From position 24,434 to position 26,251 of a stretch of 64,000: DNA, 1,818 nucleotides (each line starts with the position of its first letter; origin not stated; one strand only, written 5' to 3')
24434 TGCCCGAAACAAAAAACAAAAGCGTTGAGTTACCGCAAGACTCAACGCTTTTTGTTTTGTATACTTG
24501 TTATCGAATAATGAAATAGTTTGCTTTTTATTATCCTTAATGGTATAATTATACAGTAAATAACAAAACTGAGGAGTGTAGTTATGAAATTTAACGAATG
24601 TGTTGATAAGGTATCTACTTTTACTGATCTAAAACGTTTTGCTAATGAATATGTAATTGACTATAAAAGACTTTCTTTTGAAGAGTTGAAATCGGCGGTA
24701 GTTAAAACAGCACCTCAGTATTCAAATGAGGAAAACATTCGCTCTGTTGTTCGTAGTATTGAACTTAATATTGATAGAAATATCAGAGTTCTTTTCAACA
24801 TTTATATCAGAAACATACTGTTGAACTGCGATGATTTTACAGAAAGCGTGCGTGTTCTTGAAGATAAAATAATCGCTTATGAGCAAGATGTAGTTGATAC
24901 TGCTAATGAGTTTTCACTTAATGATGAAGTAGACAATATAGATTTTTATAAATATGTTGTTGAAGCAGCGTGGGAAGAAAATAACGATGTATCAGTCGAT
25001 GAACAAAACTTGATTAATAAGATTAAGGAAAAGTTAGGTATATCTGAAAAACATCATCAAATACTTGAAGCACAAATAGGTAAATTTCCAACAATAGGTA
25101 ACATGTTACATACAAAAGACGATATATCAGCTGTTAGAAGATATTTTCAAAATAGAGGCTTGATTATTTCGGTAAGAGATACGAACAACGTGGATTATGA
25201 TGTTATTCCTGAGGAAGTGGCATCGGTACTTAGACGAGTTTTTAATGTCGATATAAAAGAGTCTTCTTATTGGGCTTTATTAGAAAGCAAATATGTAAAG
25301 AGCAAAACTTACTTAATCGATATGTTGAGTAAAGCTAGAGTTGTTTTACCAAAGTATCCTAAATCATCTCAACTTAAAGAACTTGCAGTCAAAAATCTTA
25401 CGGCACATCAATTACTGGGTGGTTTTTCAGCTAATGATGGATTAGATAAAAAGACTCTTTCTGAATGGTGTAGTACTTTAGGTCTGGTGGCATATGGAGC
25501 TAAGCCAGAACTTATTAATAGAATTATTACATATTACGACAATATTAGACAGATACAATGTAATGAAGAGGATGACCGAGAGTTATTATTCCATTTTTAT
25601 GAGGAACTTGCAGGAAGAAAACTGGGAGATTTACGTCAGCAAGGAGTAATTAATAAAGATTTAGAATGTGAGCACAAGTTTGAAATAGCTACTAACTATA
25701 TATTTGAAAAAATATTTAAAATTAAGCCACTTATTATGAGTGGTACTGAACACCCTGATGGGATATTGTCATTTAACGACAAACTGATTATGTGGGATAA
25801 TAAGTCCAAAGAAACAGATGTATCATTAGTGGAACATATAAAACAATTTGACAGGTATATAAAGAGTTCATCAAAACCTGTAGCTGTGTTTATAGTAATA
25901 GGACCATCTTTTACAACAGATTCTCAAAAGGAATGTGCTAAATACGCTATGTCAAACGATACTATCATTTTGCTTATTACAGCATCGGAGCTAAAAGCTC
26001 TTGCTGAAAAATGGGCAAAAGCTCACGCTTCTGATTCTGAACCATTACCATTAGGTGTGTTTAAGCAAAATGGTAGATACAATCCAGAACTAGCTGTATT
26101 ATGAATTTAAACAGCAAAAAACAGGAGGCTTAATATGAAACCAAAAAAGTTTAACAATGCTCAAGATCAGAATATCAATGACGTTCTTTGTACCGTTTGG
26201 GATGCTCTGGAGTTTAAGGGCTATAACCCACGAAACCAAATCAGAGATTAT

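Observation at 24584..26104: Orphan SAP-domain protein with a FokI-like cleavage domain and no methyltransferase partner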

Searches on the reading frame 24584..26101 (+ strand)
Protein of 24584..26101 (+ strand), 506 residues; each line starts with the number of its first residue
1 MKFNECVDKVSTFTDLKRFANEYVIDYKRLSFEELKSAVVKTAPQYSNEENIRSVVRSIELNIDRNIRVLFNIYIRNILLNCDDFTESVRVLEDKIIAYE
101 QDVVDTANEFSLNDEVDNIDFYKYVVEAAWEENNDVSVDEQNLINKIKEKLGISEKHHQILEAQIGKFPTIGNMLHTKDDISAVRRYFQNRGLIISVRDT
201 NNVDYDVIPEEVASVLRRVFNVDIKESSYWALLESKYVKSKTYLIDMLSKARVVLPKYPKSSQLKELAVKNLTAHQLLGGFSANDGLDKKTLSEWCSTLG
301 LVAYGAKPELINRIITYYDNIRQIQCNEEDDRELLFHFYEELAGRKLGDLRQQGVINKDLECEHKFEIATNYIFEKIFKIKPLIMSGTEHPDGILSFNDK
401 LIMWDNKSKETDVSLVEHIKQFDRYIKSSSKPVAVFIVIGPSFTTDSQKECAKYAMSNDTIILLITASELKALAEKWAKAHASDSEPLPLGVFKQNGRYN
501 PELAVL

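Call 3: search_protein_families(library=pfam, proteins=[window:24584-26101:+], max_evalue=10)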
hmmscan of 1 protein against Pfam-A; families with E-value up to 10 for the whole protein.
window:24584-26101:+ (506 aa): 3 families
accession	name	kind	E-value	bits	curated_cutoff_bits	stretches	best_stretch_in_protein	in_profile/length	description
PF09254.17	FokI_cleav_dom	-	0.0019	18.1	25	1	362-428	36-102/188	FokI, cleavage domain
PF18953.6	SAP_new25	-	0.0021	18.1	26.3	1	289-320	10-41/51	SAP domain-containing new25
PF03735.19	ENT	-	0.15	12.6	28.5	1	122-165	12-55/71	ENT domain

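Call 4: search_protein_families(library=padloc, proteins=[window:24584-26101:+], max_evalue=10)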
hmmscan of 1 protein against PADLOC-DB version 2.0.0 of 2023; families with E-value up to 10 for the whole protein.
window:24584-26101:+ (506 aa): 0 families

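Call 5: search_protein_families(library=ncbifam, proteins=[window:24584-26101:+], max_evalue=10)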
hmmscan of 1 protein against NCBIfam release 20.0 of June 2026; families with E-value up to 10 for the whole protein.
window:24584-26101:+ (506 aa): 1 family
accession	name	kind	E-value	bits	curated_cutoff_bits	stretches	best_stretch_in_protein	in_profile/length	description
NF006198.0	PRK08326.1-1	subfamily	0.041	13.1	274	1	3-57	115-169/308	R2-like ligand-binding oxidase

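Call 6: search_solved_structures(query=window:24584-26101:+, max_evalue=10, show_alignments=3)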
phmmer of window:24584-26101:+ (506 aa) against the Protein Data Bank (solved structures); distinct sequences matched with E-value up to 10: 0.

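Call 7: find_homologous_proteins(query=window:24584-26101:+, max_evalue=0.001)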
Query window:24584-26101:+ (506 aa): 431 proteins with E <= 0.001 among 8000 candidates; the best 120 are listed.
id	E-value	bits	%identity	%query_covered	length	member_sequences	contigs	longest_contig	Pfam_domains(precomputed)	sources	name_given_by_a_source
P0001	0.0e+0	1124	100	100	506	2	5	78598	PF09254.19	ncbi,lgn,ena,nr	ncbi:MAG: hypothetical protein IJ331_07765 [Ruminococcus sp.]|nr:hypothetical protein [Ruminococcus 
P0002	0.0e+0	1054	91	100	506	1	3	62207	PF09254.19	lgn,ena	-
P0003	0.0e+0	1036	90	100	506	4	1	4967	PF09254.19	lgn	-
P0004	0.0e+0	1030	91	100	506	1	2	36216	PF09254.19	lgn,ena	-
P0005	0.0e+0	1028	89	100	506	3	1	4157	PF09254.19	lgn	-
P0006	0.0e+0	1022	89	100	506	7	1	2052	PF09254.19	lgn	-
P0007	4.7e-297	1003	87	100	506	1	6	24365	PF09254.19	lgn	-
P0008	3.3e-293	990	86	100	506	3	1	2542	PF09254.19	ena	-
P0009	1.7e-291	985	85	100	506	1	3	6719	PF09254.19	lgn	-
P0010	2.8e-282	954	83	100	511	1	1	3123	PF09254.19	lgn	-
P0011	1.0e-268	910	77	100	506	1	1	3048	PF09254.19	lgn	-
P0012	3.5e-267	905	78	100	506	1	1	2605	PF09254.19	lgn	-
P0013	1.6e-265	899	78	100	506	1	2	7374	PF09254.19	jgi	-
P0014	2.0e-265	899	77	100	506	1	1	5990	PF09254.19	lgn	-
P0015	3.8e-265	898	78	100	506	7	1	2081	PF09254.19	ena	-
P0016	3.1e-264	895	77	100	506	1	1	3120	PF09254.19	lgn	-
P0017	2.4e-263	892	77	100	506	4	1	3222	PF09254.19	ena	-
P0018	1.9e-261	886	77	100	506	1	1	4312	PF09254.19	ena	-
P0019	3.0e-261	885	76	99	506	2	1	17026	PF09254.19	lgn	-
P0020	3.8e-259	878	75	100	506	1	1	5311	PF09254.19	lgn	-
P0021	8.6e-258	874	75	100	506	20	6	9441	PF09254.19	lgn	-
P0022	1.6e-255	866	75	100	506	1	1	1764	PF02037.34,PF09254.19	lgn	-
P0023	7.8e-255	864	74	99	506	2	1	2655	PF09254.19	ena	-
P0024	8.8e-255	864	74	100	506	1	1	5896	PF09254.19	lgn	-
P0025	7.5e-252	854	74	100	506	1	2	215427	PF02037.34,PF09254.19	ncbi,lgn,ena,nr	ncbi:MAG: hypothetical protein IKD93_01885 [Firmicutes bacterium]|nr:hypothetical protein [Bacillota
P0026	2.0e-251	853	74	99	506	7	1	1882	PF09254.19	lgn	-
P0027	1.8e-248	843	73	100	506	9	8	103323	PF09254.19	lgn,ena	-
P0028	4.7e-247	838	73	100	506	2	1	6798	PF09254.19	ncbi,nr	ncbi:MAG: hypothetical protein PUB43_00195 [Oscillospiraceae bacterium]|nr:hypothetical protein [Osc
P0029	1.6e-245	833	71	100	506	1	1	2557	PF09254.19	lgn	-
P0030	1.7e-244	830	73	100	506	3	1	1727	PF09254.19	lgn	-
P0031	4.7e-243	825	71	99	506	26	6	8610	PF09254.19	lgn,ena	-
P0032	4.9e-243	825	72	100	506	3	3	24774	PF09254.19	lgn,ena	-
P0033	8.8e-242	821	71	100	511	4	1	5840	PF09254.19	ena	-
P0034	1.5e-241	820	72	100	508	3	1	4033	PF09254.19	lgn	-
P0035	1.7e-240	817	71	99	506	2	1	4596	PF09254.19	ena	-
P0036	2.6e-240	816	71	100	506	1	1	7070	PF09254.19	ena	-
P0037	3.3e-239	812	71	99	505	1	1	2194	PF09254.19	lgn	-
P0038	8.9e-238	808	70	100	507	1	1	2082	PF09254.19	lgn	-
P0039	2.4e-236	803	70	100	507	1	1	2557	PF09254.19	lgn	-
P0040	1.8e-235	800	69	100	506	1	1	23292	PF09254.19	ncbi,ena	-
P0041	2.1e-235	800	71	99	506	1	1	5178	PF09254.19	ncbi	-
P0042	2.6e-234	796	70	99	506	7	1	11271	PF09254.19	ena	-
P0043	3.3e-232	789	69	99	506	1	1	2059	PF09254.19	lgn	-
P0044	7.0e-226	768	78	84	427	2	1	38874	PF09254.19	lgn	-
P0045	3.4e-222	756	67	99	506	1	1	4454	PF09254.19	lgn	-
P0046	6.0e-210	716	63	100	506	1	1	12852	PF02037.34,PF09254.19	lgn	-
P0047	7.2e-210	716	62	100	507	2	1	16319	PF09254.19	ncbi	-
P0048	7.9e-201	686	61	99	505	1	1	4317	PF02037.34,PF09254.19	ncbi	-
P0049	8.7e-201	686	59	100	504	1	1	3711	PF02037.34,PF09254.19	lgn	-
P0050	1.7e-200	685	60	99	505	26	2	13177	PF02037.34,PF09254.19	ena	-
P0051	4.2e-200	683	60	99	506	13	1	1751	PF02037.34,PF09254.19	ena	-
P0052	5.9e-200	683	59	100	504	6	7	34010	PF02037.34,PF09254.19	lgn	-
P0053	8.3e-200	682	61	99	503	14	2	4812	PF02037.34,PF09254.19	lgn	-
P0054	5.8e-199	680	60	100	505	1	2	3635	PF02037.34,PF09254.19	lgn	-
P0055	7.3e-199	679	59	99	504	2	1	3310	PF02037.34,PF09254.19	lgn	-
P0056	1.1e-198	679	75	79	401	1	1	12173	PF09254.19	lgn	-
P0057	1.8e-198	678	60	100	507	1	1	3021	PF02037.34,PF09254.19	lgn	-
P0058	1.8e-198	678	59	100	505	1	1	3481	PF02037.34,PF09254.19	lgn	-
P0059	4.0e-198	677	59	99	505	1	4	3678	PF09254.19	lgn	-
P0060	6.1e-198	676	58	100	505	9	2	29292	PF02037.34,PF09254.19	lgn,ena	-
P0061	3.2e-197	674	58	100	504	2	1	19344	PF02037.34,PF09254.19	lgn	-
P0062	5.3e-197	673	59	100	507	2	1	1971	PF02037.34,PF09254.19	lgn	-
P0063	2.1e-194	665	59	99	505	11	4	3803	PF02037.34,PF09254.19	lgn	-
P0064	4.5e-193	660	58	99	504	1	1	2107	PF09254.19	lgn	-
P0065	1.0e-191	656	57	99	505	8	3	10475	PF02037.34,PF09254.19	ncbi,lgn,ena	-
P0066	2.2e-191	655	57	100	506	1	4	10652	PF09254.19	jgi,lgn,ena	-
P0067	2.7e-191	654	57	99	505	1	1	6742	PF09254.19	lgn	-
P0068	5.2e-191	653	58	99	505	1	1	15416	PF09254.19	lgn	-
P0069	5.2e-190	650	58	99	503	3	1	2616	PF02037.34,PF09254.19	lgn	-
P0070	5.9e-190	650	56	100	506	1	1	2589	PF02037.34,PF09254.19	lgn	-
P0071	9.4e-190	649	56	99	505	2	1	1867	PF09254.19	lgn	-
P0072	4.3e-189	647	56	100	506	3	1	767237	PF02037.34,PF09254.19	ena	-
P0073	1.5e-188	645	57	100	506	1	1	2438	PF02037.34,PF09254.19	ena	-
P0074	4.4e-188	644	57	99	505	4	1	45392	PF02037.34,PF09254.19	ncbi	-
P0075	3.7e-187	641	57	99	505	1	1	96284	PF02037.34,PF09254.19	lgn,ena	-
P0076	6.4e-185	633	56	100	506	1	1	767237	PF02037.34,PF09254.19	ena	-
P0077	6.1e-184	630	57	99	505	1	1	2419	PF09254.19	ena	-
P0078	6.5e-184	630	58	99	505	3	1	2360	PF09254.19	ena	-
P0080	7.5e-182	623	57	99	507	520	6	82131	PF09254.19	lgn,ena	-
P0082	1.2e-179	616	56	99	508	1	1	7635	PF02037.34,PF09254.19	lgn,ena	-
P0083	1.0e-178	613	56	100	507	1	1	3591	PF02037.34,PF09254.19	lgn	-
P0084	1.6e-178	612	55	99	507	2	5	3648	PF09254.19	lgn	-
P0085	2.1e-178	612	56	100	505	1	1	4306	PF09254.19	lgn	-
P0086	3.6e-178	611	55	99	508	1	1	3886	PF02037.34,PF09254.19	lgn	-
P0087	9.0e-178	610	56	99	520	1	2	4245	PF02037.34,PF09254.19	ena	-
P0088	9.1e-178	610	56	100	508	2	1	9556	PF09254.19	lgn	-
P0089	1.1e-177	610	56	99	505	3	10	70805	PF09254.19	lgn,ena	-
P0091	5.0e-177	607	56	100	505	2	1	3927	PF09254.19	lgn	-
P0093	1.0e-175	603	56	99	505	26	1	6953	PF09254.19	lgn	-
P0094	3.4e-174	598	54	99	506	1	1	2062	PF09254.19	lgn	-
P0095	3.4e-173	595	55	100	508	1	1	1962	PF09254.19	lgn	-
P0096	2.6e-172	592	54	100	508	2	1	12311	PF02037.34,PF09254.19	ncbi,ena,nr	ncbi:MAG: hypothetical protein IKW76_05115 [Clostridia bacterium]|nr:hypothetical protein [Clostridi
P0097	4.5e-172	591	53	100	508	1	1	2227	PF02037.34,PF09254.19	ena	-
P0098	1.2e-171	590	54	99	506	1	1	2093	PF09254.19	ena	-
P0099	1.8e-171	589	53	100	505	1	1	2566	PF09254.19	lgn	-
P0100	3.2e-171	588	54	99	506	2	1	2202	PF09254.19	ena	-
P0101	4.5e-171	588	54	100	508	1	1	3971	PF02037.34,PF09254.19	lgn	-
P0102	1.5e-169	583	54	100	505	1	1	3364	PF09254.19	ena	-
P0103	4.4e-168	578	52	100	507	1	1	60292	PF02037.34,PF09254.19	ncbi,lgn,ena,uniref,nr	ncbi:hypothetical protein [uncultured Eubacterium sp.]|uniref:hypothetical protein n=1 Tax=unculture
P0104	5.0e-168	578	55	93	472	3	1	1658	PF09254.19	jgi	-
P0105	5.3e-168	578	52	99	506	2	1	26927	PF02037.34,PF09254.19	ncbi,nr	ncbi:MAG: hypothetical protein PHR96_01495 [Clostridia bacterium]|nr:hypothetical protein [Clostridi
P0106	5.1e-166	571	53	99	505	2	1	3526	PF09254.19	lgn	-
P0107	1.4e-164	566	53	99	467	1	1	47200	PF09254.19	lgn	-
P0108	8.3e-164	564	73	65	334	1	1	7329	PF09254.19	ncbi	ncbi:MAG: hypothetical protein ACOYJY_07030, partial [Acutalibacteraceae bacterium]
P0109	8.7e-164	564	52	100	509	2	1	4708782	PF02037.34,PF09254.19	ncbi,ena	-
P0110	1.7e-163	563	61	81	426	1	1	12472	PF02037.34,PF09254.19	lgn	-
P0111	2.0e-162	559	51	100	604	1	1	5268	PF02037.34,PF09254.19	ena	-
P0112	8.9e-161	554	51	99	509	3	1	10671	PF02037.34,PF09254.19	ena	-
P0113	3.5e-159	549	50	99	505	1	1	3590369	PF02037.34,PF09254.19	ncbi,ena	-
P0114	9.1e-159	547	51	99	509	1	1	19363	PF02037.34,PF09254.19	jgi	jgi:hypothetical protein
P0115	3.2e-158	545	51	99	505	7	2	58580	PF09254.19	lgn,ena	-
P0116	3.4e-158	545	51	100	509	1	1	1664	PF02037.34,PF09254.19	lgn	-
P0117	8.7e-158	544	50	100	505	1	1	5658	PF02037.34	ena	-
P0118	1.1e-157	544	49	99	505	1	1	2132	PF02037.34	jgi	jgi:hypothetical protein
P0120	1.8e-156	540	49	99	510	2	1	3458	PF02037.34,PF09254.19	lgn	-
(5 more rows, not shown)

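Call 9: search_solved_structures(query=A1, max_evalue=10, show_alignments=4)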
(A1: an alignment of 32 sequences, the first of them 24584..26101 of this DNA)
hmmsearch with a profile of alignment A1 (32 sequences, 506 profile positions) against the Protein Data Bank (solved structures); distinct sequences matched with E-value up to 10: 3.
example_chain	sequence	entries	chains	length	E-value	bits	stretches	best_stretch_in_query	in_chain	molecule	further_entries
6yxx_E8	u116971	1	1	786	0.029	16.2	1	261-369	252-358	KRIPP9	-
2do1_A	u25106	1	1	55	1.2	10.8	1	287-321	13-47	Nuclear protein Hcc-1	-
2kvu_A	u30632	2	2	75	1.2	10.8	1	287-322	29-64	MKL/myocardin-like protein 1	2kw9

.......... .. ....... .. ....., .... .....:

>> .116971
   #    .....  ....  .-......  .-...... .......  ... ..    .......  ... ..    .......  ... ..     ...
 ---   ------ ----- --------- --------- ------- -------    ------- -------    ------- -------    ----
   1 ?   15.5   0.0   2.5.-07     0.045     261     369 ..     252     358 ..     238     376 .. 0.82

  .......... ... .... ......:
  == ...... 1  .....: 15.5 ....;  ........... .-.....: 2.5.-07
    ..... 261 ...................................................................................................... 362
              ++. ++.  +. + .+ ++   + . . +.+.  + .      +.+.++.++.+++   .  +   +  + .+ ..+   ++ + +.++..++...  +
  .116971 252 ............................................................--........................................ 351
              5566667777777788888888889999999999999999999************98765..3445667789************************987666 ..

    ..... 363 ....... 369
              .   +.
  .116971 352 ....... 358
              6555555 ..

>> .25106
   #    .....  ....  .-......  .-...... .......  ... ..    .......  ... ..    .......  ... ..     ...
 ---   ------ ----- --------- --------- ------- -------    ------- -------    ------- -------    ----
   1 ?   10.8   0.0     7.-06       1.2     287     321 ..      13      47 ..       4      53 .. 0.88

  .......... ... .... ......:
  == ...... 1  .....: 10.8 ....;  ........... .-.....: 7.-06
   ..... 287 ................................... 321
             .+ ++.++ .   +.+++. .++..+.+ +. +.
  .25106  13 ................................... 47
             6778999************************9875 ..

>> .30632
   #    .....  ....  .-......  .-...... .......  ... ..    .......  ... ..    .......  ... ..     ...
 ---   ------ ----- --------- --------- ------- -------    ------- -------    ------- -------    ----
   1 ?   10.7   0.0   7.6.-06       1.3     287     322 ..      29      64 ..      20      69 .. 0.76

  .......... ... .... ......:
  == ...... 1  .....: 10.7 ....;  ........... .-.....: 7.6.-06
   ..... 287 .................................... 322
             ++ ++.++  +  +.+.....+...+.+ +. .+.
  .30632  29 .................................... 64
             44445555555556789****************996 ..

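Call 11: search_protein_families(library=pfam, alignment_id=A1, max_evalue=0.01)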
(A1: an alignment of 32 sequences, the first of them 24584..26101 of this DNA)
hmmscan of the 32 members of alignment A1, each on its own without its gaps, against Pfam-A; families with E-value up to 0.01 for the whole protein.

A. member 1, window:24584-26101:+ (506 aa): 2 families
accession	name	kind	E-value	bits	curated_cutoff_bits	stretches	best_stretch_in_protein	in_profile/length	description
PF09254.17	FokI_cleav_dom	-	0.0019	18.1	25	0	362-428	36-102/188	FokI, cleavage domain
PF18953.6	SAP_new25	-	0.0021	18.1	26.3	1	289-320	10-41/51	SAP domain-containing new25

B. families by the number of members that match (of 32 scanned): 3 families
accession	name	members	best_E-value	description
PF18953.6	SAP_new25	29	2.2e-06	SAP domain-containing new25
PF09254.17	FokI_cleav_dom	25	3.1e-05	FokI, cleavage domain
PF02037.33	SAP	24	5.6e-11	SAP domain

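Call 12: find_encoding_contigs(protein=P0109, flank=8000, max_places=3)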
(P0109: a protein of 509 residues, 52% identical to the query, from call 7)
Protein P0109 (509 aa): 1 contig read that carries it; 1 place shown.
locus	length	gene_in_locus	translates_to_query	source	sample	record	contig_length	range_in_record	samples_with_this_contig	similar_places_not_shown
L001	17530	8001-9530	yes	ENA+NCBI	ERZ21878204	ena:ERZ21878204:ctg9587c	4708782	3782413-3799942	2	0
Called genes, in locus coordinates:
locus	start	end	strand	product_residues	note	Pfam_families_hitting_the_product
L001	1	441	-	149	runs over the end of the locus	PF00011:HSP20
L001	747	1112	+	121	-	PF00936:BMC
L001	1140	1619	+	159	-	PF10662:PduV-EutP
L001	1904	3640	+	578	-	PF00005:ABC_tran, PF00006:ATP-synt_ab (faint), PF01580:FtsK_SpoIIIE (faint), PF02463:SMC_N, PF13555:AAA_29 (faint), PF13304:AAA_21 (weak), PF12848:ABC_tran_Xtn (weak), PF00005:ABC_tran, +4 more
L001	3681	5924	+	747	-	PF01136:Peptidase_U32, PF12392:DUF3656, PF01136:Peptidase_U32 (weak)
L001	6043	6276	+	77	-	-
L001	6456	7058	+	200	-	PF19754:DUF6241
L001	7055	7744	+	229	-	PF11490:DNA_pol3_a_NII (faint), PF11638:DnaA_N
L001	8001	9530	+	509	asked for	PF02037:SAP (weak), PF09254:FokI_cleav_dom (weak)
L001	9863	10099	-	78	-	-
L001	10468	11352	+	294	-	PF02517:Rce1-like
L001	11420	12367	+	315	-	-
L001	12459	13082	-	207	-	PF02660:G3P_acyltransf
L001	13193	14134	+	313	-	PF00561:Abhydrolase_1, PF12146:Hydrolase_4, PF12697:Abhydrolase_6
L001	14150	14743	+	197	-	PF00440:TetR_N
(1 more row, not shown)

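Call 13: find_encoding_contigs(protein=P0113, flank=8000, max_places=3)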
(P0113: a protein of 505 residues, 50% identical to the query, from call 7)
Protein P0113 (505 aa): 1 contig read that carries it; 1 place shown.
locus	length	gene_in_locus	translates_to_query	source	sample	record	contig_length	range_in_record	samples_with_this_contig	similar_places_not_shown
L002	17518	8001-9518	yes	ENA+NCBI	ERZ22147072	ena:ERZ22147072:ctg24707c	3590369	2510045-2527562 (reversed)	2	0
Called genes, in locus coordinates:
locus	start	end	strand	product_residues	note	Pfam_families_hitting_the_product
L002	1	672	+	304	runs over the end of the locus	PF00248:Aldo_ket_red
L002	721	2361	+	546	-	PF00343:Phosphorylase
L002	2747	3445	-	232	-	PF00563:EAL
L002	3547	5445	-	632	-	PF02743:dCache_1 (weak), PF21623:HK_sensor_dom_bact, PF13188:PAS_8 (faint), PF13426:PAS_9 (weak)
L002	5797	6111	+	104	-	-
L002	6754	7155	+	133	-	PF24698:DUF7662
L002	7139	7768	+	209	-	-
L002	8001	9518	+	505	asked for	PF02037:SAP (faint), PF09254:FokI_cleav_dom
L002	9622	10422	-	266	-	PF06182:ABC2_membrane_6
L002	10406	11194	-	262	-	PF06182:ABC2_membrane_6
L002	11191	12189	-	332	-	PF00005:ABC_tran, PF13304:AAA_21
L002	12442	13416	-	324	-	PF01408:GFO_IDH_MocA, PF22725:GFO_IDH_MocA_C3, PF02894:GFO_IDH_MocA_C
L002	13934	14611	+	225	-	-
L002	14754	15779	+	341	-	PF01790:LGT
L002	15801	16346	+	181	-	PF18917:LiaI-LiaF-like_TM1, PF22570:LiaF-TM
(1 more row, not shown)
